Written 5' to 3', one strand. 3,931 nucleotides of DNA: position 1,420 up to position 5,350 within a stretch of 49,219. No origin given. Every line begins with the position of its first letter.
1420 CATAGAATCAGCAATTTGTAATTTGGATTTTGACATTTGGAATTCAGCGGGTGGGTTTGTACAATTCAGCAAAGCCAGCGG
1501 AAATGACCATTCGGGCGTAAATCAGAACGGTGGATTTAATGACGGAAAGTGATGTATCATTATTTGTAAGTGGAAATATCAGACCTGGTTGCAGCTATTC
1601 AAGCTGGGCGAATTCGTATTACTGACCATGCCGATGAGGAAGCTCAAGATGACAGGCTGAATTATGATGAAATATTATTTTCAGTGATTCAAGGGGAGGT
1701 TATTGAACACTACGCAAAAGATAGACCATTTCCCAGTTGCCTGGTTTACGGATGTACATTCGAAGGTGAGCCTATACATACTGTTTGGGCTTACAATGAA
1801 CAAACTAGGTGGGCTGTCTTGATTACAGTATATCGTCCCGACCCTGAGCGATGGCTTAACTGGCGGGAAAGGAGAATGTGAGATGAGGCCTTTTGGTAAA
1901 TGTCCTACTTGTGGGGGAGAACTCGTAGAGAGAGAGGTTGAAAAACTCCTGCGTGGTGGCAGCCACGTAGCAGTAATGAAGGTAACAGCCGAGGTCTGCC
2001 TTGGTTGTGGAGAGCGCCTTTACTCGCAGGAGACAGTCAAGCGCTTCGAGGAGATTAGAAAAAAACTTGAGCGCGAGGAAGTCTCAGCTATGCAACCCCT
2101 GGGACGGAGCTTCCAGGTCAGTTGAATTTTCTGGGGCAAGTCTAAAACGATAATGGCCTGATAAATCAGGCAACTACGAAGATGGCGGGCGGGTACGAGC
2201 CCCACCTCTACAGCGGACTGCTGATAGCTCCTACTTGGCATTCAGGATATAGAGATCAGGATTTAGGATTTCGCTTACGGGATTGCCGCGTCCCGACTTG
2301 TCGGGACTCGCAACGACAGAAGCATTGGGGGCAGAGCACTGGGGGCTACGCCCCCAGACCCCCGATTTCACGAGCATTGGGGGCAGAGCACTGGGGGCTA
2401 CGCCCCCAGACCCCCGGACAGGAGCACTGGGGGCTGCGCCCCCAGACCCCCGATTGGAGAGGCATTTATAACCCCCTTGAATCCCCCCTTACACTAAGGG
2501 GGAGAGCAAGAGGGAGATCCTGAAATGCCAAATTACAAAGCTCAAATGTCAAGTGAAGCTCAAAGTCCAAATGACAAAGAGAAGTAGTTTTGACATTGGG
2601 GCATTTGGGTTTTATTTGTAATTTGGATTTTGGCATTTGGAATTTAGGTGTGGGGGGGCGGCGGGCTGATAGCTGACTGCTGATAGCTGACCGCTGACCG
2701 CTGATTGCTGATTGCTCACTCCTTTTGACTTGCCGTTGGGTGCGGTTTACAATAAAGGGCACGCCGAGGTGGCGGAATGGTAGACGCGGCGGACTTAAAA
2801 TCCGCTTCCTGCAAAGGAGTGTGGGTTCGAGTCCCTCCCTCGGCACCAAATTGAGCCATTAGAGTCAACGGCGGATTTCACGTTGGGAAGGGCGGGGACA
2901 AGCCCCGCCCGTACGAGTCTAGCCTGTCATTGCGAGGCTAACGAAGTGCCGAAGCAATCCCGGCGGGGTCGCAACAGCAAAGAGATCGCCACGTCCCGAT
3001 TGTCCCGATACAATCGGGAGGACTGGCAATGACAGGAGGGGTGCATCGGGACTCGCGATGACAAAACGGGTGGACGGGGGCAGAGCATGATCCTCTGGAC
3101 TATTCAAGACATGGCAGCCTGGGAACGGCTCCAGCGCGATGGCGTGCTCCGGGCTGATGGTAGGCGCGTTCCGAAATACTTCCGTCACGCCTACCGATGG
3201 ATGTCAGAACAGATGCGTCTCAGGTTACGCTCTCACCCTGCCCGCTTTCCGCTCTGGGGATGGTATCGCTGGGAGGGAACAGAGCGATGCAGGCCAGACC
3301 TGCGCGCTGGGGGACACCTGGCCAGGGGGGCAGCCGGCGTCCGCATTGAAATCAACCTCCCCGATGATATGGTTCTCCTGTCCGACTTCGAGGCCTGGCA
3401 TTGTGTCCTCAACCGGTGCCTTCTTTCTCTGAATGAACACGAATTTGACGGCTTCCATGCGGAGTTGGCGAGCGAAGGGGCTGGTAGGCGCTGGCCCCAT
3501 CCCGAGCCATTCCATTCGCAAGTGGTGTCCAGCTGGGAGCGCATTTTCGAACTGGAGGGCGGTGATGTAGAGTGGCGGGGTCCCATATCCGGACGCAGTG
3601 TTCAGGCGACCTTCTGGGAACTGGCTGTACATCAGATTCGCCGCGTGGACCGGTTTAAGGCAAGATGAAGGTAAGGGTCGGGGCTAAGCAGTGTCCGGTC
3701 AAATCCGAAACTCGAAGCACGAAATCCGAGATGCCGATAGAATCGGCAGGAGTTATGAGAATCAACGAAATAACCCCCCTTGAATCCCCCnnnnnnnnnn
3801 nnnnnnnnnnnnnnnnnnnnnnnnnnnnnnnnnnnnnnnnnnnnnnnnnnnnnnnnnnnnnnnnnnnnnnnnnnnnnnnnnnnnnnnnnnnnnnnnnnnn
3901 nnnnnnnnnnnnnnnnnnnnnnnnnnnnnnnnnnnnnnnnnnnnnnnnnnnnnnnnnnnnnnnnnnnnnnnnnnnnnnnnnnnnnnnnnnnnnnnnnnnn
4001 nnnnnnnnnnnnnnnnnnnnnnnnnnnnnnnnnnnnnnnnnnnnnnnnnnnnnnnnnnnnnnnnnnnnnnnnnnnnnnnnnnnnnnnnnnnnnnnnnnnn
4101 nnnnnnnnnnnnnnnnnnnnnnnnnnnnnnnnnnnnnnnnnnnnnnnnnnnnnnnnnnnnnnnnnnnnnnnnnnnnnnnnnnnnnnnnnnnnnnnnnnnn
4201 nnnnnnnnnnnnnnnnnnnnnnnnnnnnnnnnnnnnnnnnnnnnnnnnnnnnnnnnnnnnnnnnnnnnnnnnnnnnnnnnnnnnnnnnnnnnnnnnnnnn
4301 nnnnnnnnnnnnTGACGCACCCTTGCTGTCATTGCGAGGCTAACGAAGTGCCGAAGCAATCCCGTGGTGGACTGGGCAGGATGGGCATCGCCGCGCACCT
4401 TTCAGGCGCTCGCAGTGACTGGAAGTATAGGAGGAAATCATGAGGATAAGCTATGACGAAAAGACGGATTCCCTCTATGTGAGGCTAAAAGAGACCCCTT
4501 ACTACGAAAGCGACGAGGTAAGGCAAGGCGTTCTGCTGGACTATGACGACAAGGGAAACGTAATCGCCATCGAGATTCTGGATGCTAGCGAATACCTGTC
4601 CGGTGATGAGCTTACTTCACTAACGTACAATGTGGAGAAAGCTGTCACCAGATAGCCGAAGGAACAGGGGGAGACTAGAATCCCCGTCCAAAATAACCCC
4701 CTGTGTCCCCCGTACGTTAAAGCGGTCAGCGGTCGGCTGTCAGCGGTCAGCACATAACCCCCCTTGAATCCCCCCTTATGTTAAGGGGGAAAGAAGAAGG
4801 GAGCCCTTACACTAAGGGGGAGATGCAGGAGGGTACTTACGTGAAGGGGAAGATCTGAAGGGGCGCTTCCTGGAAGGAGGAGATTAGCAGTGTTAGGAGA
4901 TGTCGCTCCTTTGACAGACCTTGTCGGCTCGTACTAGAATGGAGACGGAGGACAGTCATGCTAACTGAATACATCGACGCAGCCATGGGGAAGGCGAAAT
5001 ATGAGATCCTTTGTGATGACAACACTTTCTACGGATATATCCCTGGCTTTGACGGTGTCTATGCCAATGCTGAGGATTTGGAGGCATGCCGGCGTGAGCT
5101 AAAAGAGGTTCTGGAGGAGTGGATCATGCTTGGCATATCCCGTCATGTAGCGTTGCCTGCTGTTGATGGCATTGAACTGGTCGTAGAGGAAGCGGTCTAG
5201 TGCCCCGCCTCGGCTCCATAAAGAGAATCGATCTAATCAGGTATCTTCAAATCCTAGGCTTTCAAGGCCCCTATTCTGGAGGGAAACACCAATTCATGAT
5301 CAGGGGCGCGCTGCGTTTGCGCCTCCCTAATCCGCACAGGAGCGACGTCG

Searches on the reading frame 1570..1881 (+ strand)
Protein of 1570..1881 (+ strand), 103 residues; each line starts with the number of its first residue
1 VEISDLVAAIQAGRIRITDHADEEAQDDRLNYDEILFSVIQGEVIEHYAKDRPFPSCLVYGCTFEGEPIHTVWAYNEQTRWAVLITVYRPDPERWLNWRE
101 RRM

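Call 61: search_protein_families(library=pfam, proteins=[window:1570-1881:+], max_evalue=0.1)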
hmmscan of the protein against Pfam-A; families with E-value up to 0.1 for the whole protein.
window:1570-1881:+ (103 aa): 1 family
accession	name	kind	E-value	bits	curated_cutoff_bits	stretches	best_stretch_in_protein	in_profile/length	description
PF14076.12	DUF4258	-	1.7e-20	73.6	25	1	17-89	1-71/71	Domain of unknown function (DUF4258)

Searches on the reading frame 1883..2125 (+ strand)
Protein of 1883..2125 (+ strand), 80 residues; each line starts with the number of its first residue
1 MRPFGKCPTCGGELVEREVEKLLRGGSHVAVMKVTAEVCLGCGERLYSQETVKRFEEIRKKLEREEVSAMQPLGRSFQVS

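Call 61: search_protein_families(library=pfam, proteins=[window:1883-2125:+], max_evalue=0.1)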
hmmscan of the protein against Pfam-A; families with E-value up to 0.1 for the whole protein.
window:1883-2125:+ (80 aa): 13 families
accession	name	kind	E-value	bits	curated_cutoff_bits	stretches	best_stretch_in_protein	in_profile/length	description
PF15731.11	MqsA_antitoxin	-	6.2e-06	26.8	30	1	6-65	2-63/131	Antitoxin component of bacterial toxin-antitoxin system, MqsA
PF05191.20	ADK_lid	-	0.0014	18.9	26.6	1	5-18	22-35/36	Adenylate kinase, active site lid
PF01396.24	Zn_ribbon_Top1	-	0.0031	17.7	32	1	5-18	2-15/39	Topoisomerase DNA binding C4 zinc finger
PF06906.16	DUF1272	-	0.0048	17.4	25.3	1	6-17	43-54/57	Protein of unknown function (DUF1272)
PF23455.1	DUF7129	-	0.0058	16.8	30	0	5-15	28-38/45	Domain of unknown function (DUF7129)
PF13453.11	Zn_ribbon_TFIIB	-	0.0071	16.2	22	0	6-21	1-16/41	Transcription factor zinc-finger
PF03119.21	DNA_ligase_ZBD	-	0.037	14.4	25.8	1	6-23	1-18/27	NAD-dependent DNA ligase C4 zinc finger domain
PF24042.1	DUF7351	-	0.076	13.2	31.2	1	5-50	67-108/177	Domain of unknown function (DUF7351)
PF12773.13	DZR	-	0.079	13.6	27.3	0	7-47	15-35/45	Double zinc ribbon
PF01258.23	zf-dskA_traR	-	0.084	13.3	24.9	0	2-13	1-12/36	Prokaryotic dksA/traR C4-type zinc finger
PF17848.7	Zn_ribbon_ACC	-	0.094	13.4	24.5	0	6-21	3-18/26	Acetyl-CoA carboxylase zinc finger domain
PF25207.1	DUF7837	-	0.098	13.1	27.8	0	3-19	4-20/47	Domain of unknown function (DUF7837)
PF14437.12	MafB19-deam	-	0.099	13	27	0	6-27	81-102/142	MafB19-like deaminase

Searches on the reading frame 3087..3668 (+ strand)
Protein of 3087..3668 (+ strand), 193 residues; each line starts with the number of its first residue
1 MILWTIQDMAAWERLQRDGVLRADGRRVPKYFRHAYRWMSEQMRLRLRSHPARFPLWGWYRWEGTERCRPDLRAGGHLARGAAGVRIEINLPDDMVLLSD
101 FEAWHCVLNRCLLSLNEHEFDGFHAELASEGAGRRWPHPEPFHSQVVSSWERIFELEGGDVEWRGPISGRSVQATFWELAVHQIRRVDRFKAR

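Call 7: search_protein_families(library=pfam, proteins=[window:3087-3668:+])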
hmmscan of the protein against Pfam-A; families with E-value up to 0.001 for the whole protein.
window:3087-3668:+ (193 aa): 1 family
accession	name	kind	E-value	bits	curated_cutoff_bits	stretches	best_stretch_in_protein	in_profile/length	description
PF12952.12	DUF3841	-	1.8e-24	86.8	27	1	2-184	1-177/178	Domain of unknown function (DUF3841)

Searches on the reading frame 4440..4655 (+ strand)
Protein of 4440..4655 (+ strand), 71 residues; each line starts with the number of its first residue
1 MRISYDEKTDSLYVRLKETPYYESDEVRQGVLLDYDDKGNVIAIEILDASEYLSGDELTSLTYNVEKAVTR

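Call 34: search_protein_families(library=pfam, proteins=[window:4440-4655:+], max_evalue=0.01)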
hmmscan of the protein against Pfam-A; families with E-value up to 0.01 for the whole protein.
window:4440-4655:+ (71 aa): 1 family
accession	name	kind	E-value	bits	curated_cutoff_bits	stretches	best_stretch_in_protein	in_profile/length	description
PF10049.14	DUF2283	-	7.1e-19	68.2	23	1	2-50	1-49/49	Protein of unknown function (DUF2283)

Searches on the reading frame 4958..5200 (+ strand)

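Call 34: search_protein_families(library=pfam, proteins=[window:4958-5200:+], max_evalue=0.01)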
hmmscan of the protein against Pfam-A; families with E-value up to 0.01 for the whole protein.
window:4958-5200:+ (80 aa): 1 family
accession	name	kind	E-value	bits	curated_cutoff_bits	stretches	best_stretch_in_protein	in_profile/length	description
PF21748.3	UPF0150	-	2.8e-28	98.1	27.3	1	4-67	1-64/64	UPF0150-like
